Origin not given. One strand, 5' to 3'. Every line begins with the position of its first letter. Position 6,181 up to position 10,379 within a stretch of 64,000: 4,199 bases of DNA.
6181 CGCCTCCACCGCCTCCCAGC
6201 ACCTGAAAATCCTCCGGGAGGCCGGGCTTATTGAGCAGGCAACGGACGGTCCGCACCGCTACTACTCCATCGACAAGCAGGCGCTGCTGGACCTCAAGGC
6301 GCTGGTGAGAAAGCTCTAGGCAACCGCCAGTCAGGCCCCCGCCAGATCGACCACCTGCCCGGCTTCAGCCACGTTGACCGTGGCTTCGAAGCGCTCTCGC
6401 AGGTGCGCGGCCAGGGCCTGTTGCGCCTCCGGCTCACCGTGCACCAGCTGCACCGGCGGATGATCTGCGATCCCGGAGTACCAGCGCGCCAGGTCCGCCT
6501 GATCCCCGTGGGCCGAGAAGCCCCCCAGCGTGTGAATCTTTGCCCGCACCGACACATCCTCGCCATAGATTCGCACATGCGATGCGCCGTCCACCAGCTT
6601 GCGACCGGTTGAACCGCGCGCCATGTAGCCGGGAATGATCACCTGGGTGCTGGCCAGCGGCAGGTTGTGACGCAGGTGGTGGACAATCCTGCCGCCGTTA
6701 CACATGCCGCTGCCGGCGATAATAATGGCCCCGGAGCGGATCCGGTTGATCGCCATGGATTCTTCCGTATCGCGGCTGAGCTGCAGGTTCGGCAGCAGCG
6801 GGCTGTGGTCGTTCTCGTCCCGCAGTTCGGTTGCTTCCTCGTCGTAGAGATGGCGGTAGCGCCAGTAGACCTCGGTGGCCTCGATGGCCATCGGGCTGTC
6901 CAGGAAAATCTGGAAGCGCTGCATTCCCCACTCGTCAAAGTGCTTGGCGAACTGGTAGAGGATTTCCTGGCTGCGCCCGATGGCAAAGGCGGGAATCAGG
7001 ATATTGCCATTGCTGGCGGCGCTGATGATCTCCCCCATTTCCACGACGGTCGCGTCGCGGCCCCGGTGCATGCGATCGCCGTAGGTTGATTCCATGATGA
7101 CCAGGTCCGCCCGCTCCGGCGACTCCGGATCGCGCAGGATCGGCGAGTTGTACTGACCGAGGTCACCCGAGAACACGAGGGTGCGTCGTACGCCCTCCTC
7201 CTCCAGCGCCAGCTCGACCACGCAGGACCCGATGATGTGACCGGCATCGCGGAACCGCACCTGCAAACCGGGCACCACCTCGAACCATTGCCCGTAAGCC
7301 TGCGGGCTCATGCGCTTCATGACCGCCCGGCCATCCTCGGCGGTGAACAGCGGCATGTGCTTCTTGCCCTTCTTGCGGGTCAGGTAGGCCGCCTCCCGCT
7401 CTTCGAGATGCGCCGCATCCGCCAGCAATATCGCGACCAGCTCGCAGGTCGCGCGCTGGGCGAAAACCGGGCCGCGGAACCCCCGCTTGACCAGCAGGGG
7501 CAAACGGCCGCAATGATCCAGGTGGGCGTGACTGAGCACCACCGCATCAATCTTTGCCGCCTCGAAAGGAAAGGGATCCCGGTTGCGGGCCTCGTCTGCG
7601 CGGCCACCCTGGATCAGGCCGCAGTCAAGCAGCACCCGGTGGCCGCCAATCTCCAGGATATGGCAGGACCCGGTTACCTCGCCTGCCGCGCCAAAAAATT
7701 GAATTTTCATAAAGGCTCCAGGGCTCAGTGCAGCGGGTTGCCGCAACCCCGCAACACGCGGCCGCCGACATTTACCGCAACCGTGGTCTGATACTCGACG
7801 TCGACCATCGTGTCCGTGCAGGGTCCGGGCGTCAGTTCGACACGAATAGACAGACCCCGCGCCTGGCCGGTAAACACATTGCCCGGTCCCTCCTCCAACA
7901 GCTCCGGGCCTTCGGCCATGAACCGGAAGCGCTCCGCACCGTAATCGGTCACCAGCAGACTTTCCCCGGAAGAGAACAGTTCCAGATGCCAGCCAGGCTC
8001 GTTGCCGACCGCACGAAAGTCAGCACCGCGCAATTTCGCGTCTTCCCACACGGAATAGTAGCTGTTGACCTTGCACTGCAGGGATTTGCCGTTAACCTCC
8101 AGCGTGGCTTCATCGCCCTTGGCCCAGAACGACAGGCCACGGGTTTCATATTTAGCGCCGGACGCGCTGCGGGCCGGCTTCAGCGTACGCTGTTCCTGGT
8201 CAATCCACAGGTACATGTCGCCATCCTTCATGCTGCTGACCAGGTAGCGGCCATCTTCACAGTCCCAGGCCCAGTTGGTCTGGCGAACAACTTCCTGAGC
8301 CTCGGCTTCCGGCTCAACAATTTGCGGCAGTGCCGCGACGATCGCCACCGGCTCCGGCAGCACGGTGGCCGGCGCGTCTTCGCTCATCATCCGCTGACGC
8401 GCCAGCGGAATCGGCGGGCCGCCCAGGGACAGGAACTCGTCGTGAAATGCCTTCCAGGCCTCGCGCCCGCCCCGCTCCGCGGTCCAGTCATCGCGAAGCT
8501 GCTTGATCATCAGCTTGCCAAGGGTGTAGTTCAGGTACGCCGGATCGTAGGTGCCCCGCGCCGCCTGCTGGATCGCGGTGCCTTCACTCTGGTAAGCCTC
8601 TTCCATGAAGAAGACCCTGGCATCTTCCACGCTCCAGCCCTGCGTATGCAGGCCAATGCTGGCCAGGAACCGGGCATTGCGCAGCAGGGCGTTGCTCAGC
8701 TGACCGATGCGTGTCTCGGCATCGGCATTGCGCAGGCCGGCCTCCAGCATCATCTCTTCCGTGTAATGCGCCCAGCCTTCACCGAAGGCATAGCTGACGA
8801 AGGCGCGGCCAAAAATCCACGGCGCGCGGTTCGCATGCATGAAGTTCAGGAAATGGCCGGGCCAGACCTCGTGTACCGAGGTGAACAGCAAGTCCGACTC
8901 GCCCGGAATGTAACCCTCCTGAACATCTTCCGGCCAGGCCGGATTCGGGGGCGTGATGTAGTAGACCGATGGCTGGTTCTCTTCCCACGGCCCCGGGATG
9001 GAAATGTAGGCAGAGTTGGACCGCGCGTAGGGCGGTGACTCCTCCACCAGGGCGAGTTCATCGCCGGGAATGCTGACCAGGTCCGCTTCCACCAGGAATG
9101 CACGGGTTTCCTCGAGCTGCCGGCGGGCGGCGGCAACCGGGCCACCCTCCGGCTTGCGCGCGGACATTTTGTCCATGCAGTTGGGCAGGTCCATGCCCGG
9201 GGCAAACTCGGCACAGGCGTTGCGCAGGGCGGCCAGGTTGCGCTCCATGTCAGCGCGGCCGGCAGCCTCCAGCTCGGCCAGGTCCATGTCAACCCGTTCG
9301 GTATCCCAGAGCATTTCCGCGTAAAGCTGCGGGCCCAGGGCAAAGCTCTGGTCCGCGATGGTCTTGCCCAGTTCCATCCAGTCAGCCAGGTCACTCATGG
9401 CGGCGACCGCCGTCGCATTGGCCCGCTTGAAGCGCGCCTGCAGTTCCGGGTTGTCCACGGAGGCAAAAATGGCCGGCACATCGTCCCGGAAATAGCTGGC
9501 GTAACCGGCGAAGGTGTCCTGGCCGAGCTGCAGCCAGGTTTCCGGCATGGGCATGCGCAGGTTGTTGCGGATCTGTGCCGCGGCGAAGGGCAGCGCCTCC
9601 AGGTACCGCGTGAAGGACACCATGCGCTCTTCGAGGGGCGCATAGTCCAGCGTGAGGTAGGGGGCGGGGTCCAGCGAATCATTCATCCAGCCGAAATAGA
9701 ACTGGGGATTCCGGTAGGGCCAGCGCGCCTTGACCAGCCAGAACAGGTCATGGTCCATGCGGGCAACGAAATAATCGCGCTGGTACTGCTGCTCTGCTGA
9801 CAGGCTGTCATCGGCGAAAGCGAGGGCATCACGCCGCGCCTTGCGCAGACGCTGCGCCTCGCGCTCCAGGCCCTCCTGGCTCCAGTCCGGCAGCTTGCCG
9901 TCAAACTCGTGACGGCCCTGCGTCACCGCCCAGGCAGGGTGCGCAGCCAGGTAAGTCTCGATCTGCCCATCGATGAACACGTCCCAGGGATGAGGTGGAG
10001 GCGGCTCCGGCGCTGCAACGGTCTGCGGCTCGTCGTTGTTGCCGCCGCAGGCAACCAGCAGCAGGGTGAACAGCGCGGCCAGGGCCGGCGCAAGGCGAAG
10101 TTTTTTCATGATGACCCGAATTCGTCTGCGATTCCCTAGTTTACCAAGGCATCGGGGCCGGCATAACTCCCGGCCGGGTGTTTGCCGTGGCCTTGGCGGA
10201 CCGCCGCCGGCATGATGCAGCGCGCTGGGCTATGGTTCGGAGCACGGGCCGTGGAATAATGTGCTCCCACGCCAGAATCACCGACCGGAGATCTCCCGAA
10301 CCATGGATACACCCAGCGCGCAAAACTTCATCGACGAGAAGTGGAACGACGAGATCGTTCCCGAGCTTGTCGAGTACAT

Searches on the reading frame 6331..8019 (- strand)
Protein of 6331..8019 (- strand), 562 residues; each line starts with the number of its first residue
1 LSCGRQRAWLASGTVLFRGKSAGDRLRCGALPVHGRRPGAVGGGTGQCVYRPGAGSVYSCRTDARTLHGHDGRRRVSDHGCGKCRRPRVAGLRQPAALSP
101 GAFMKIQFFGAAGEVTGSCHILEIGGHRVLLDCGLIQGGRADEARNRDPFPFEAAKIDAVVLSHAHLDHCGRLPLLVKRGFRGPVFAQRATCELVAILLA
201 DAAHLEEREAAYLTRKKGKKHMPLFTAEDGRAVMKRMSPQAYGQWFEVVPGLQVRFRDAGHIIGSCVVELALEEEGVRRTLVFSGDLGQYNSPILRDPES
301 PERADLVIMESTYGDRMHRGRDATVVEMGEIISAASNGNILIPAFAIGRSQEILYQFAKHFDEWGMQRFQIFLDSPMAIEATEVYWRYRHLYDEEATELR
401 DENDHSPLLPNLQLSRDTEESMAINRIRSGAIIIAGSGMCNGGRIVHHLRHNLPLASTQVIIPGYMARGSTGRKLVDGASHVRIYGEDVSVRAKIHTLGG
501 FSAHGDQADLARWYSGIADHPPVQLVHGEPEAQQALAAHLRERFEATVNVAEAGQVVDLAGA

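Call 14: search_protein_families(library=pfam, proteins=[window:6331-8019:-], max_evalue=0.0001)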
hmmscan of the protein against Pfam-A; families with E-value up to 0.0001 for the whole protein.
window:6331-8019:- (562 aa): 5 families
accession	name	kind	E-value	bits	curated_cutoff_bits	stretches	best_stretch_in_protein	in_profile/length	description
PF10996.14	Beta-Casp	-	3.9e-33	115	27.7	1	351-475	2-120/120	Beta-Casp domain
PF07521.17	RMMBL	-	2.1e-18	66.5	21.6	1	489-549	2-61/63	Zn-dependent metallo-hydrolase RNA specificity domain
PF12706.13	Lactamase_B_2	-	7e-11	42.5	27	1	127-333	1-185/200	Beta-lactamase superfamily domain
PF00753.33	Lactamase_B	-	1.3e-09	38.7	22.7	1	113-181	2-68/196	Metallo-beta-lactamase superfamily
PF16661.11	Lactamase_B_6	-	7.5e-07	29.1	27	1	121-274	1-153/193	Metallo-beta-lactamase superfamily domain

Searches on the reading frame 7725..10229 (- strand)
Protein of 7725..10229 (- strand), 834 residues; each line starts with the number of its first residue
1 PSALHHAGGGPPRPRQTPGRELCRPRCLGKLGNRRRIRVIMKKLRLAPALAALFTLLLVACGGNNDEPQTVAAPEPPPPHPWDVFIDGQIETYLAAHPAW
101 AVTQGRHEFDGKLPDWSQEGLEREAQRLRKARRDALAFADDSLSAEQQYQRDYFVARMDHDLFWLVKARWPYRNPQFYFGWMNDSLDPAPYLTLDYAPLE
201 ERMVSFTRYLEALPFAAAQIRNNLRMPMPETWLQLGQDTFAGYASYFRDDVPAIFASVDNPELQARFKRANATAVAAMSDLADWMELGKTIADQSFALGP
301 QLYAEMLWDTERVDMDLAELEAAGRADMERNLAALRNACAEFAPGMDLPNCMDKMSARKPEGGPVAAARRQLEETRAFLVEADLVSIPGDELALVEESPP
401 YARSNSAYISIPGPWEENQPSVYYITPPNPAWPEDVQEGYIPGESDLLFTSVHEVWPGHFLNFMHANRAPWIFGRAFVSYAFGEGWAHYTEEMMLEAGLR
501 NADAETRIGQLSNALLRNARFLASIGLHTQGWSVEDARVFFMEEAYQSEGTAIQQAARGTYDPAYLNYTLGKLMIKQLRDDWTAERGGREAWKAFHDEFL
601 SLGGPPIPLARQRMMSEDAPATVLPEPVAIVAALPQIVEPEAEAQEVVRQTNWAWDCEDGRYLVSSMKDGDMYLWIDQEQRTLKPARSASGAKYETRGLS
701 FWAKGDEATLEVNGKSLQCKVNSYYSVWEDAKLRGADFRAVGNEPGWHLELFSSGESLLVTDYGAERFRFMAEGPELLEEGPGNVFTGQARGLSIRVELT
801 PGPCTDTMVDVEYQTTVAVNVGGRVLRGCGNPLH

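Call 14: search_protein_families(library=pfam, proteins=[window:7725-10229:-], max_evalue=0.0001)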
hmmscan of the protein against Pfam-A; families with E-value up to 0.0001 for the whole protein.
window:7725-10229:- (834 aa): 2 families
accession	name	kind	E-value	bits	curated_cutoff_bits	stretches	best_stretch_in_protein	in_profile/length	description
PF05960.17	DUF885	-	5.5e-85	287.4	32.4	1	98-614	1-532/532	Bacterial protein of unknown function (DUF885)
PF09864.15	MliC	-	8.9e-10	38.9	22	1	655-715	1-63/67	Membrane-bound lysozyme-inhibitor of c-type lysozyme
